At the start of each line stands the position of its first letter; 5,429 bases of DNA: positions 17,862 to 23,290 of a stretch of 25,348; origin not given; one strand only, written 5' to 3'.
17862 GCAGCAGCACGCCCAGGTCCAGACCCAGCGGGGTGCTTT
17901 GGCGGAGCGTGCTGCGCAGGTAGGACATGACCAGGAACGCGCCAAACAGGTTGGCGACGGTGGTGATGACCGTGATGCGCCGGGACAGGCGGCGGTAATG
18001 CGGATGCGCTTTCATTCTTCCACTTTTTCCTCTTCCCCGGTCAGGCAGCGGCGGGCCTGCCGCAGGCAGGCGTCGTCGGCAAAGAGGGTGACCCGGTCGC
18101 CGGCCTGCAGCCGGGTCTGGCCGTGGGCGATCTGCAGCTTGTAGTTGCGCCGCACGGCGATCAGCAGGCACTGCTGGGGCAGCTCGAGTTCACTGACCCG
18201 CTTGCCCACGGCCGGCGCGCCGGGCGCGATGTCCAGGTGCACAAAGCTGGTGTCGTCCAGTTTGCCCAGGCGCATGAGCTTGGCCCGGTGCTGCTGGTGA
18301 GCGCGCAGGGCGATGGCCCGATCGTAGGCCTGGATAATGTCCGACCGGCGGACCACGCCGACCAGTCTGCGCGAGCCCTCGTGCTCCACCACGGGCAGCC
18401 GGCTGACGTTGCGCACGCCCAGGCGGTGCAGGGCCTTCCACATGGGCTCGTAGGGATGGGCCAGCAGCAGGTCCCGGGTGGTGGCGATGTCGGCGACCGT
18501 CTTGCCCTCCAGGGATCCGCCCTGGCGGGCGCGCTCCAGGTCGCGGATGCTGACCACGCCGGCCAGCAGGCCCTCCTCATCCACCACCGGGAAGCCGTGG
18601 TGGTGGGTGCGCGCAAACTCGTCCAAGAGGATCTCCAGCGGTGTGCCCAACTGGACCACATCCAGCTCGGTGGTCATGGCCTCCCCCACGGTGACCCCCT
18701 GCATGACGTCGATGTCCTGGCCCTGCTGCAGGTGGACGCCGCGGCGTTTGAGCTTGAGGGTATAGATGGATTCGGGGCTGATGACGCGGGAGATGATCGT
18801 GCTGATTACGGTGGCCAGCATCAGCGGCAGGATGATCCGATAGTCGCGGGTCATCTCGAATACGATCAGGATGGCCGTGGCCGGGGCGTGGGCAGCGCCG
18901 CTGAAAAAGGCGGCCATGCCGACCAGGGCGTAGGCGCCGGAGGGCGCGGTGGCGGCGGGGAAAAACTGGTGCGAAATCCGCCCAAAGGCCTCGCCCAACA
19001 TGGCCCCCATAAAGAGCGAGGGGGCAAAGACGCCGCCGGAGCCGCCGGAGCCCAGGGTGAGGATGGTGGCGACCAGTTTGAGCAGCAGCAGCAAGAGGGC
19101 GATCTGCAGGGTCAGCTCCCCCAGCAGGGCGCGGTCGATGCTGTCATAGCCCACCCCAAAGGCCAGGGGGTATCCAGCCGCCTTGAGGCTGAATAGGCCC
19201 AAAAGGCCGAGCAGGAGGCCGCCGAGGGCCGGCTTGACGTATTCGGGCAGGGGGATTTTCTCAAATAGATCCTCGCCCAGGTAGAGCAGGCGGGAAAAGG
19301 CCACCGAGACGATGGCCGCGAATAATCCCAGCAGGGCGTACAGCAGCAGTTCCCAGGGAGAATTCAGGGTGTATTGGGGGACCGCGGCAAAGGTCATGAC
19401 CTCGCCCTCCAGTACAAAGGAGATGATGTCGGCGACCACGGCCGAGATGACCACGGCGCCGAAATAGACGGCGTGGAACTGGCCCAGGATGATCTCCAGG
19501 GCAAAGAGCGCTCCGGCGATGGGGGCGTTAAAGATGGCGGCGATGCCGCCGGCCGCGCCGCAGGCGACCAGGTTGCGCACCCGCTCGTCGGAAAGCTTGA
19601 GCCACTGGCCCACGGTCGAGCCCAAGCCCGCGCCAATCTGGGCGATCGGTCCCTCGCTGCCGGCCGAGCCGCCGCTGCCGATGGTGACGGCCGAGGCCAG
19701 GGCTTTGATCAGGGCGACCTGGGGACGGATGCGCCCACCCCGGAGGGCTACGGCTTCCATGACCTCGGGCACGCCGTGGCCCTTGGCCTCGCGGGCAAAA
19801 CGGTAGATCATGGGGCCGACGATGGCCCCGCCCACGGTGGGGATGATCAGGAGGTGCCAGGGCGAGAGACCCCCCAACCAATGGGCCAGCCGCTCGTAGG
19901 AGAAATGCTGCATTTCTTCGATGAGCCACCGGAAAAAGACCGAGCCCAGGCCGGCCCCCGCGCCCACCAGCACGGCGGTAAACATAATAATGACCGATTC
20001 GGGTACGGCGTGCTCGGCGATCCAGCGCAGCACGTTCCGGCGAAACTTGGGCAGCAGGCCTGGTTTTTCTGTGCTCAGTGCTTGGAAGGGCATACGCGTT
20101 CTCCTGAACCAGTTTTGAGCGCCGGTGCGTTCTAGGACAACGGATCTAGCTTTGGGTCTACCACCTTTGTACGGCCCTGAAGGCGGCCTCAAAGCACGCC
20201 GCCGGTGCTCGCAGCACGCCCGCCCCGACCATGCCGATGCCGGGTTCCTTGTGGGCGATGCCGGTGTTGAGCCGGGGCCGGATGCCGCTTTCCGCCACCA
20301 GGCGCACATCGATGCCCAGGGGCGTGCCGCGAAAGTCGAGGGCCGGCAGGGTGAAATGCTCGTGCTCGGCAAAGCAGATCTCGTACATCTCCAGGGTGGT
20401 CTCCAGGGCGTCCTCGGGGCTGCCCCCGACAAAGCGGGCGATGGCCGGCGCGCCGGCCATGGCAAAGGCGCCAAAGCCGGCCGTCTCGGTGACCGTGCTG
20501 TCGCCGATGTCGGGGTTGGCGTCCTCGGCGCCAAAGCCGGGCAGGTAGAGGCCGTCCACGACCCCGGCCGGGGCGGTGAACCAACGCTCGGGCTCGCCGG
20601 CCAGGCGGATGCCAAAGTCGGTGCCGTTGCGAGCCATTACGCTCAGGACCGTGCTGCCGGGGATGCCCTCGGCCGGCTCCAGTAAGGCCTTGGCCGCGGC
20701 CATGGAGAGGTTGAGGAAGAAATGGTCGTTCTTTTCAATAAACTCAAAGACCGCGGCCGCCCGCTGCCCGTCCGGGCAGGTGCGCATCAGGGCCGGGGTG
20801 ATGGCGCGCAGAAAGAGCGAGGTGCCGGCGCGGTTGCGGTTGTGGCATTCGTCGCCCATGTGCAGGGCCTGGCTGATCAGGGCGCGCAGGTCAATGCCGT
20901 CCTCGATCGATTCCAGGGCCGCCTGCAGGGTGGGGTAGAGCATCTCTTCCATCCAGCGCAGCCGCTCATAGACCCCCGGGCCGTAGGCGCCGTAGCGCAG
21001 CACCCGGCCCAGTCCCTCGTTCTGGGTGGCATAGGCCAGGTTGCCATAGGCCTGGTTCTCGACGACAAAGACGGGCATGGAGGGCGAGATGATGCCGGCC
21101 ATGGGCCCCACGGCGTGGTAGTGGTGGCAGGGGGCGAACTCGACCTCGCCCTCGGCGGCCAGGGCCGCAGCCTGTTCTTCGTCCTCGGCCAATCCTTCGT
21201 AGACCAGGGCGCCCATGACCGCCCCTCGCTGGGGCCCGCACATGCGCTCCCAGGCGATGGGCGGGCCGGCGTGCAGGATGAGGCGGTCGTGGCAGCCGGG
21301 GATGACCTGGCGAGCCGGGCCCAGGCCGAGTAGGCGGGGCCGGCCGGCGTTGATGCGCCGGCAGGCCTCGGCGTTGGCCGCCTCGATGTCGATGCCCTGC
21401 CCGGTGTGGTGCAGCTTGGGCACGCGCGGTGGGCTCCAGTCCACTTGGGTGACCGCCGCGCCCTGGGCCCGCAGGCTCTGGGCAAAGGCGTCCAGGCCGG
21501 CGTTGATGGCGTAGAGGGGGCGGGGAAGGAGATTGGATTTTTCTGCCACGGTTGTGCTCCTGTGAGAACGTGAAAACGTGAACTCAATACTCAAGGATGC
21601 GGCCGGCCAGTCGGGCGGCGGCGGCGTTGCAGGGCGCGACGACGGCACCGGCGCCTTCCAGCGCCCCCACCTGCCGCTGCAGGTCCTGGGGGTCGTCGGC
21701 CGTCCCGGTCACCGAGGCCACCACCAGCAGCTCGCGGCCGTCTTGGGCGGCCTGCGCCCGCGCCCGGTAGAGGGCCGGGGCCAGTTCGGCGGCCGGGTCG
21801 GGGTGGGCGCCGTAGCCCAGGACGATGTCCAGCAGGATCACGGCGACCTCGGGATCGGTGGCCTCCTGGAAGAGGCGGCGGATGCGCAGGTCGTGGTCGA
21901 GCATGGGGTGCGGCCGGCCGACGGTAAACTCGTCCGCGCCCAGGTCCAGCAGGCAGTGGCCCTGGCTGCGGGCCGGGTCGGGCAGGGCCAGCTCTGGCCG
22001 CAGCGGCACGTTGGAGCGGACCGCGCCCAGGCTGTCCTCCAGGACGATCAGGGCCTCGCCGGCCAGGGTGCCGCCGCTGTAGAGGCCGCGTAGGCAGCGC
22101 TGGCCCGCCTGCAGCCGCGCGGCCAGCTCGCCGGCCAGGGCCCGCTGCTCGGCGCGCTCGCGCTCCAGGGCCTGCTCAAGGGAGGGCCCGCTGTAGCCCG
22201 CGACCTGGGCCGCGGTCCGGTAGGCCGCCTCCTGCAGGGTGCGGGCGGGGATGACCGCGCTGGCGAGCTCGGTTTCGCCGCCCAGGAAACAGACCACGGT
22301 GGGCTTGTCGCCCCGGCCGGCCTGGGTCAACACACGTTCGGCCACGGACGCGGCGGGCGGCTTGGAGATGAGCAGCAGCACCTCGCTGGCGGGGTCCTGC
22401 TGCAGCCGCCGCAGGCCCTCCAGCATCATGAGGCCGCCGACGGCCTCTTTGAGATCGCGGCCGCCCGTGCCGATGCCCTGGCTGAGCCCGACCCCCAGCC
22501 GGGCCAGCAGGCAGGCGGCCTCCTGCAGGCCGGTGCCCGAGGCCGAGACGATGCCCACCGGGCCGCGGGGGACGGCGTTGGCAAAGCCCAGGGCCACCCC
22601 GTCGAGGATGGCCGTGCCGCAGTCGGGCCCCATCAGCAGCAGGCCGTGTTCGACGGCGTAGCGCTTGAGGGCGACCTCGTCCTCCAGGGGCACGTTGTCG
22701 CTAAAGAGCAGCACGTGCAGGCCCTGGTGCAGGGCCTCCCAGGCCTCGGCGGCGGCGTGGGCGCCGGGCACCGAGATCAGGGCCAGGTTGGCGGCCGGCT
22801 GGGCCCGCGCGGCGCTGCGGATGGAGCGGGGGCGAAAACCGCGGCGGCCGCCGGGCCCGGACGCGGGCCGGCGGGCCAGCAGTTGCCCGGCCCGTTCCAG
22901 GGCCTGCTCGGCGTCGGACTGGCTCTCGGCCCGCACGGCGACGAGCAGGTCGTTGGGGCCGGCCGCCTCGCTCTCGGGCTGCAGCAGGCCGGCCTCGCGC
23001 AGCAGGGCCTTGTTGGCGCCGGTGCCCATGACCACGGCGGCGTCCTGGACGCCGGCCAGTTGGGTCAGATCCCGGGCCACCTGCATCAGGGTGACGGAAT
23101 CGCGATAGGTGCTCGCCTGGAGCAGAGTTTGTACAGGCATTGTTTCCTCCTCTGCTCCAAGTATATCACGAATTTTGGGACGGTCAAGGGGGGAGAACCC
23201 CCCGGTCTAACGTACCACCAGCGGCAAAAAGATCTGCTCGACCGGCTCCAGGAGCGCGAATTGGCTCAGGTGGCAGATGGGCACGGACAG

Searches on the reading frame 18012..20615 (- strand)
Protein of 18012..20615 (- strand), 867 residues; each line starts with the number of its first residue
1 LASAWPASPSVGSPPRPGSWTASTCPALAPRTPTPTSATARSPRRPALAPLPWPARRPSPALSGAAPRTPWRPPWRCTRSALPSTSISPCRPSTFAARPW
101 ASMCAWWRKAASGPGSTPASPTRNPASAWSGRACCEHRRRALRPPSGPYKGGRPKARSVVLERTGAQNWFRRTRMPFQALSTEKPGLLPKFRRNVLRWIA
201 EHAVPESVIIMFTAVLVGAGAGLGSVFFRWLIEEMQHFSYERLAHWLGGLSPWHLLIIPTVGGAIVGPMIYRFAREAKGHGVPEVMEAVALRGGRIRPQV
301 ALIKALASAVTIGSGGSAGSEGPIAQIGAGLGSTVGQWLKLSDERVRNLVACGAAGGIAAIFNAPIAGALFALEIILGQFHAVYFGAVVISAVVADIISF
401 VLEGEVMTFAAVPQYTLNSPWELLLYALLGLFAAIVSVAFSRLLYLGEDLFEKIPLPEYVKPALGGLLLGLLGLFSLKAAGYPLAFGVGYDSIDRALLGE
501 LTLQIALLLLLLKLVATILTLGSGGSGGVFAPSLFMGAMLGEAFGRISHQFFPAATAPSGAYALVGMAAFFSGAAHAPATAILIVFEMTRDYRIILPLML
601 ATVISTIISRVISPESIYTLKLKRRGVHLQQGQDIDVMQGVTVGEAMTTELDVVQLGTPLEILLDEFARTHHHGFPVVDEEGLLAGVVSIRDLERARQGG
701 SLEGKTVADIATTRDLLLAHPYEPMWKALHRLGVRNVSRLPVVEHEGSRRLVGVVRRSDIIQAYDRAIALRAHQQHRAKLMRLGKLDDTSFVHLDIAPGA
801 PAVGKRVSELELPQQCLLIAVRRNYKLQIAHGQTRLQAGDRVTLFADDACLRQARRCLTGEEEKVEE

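Call 29: search_protein_families(library=pfam, proteins=[window:18012-20615:-], max_evalue=0.01)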
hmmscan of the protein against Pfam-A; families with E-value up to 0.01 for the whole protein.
window:18012-20615:- (867 aa): 3 families
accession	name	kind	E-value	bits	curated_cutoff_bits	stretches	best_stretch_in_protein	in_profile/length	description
PF00654.25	Voltage_CLC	-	3e-101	339.5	24.8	1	262-610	1-346/346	Voltage gated chloride channel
PF00571.33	CBS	-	2.6e-21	76.1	24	2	643-696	1-54/57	CBS domain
PF02080.26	TrkA_C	-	1.3e-12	47.9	27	1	796-855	6-67/71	TrkA-C domain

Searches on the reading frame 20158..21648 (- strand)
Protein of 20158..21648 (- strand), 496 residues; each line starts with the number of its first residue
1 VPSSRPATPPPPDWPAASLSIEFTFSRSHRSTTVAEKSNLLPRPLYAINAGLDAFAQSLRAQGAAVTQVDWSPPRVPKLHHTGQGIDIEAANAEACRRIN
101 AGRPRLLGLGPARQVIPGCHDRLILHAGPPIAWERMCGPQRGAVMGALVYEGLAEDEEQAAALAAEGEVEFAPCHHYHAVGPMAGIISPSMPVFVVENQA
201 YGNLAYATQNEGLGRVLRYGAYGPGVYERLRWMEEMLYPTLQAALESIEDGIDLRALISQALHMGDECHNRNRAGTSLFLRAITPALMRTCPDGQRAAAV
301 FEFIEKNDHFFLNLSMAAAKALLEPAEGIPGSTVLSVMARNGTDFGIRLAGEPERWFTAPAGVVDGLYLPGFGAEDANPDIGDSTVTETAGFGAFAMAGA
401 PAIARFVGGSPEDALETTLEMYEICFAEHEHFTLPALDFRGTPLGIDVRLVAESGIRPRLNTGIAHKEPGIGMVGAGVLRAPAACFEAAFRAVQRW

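Call 29: search_protein_families(library=pfam, proteins=[window:20158-21648:-], max_evalue=0.01)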
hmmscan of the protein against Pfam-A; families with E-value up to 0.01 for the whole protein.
window:20158-21648:- (496 aa): 1 family
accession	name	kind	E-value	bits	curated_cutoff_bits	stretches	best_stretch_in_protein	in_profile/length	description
PF06545.17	AllG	-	3.7e-97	324.5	27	1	169-384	1-215/215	Oxamate carbamoyltransferase subunit AllG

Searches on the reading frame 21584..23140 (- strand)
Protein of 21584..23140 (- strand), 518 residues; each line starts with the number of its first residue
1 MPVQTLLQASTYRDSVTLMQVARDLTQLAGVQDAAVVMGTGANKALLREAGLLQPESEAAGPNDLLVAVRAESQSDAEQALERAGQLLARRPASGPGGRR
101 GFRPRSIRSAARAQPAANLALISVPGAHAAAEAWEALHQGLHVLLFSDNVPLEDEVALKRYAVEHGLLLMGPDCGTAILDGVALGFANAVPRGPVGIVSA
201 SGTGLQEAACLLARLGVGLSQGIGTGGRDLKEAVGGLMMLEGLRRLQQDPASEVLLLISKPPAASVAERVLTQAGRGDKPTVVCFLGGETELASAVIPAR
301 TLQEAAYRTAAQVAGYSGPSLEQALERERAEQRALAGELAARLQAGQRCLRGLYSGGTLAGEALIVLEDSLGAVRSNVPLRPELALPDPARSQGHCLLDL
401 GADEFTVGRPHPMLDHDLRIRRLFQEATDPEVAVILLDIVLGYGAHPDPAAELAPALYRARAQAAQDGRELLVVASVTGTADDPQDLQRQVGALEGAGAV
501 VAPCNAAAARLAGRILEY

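Call 29: search_protein_families(library=pfam, proteins=[window:21584-23140:-], max_evalue=0.01)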
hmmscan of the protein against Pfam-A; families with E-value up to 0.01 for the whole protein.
window:21584-23140:- (518 aa): 2 families
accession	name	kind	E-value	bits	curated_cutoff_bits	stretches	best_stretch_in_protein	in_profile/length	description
PF00549.24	Ligase_CoA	-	5.9e-35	120.6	24.5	1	353-514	1-127/128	CoA-ligase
PF02629.25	CoA_binding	-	0.0015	19.6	22.3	0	195-283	6-93/97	CoA binding domain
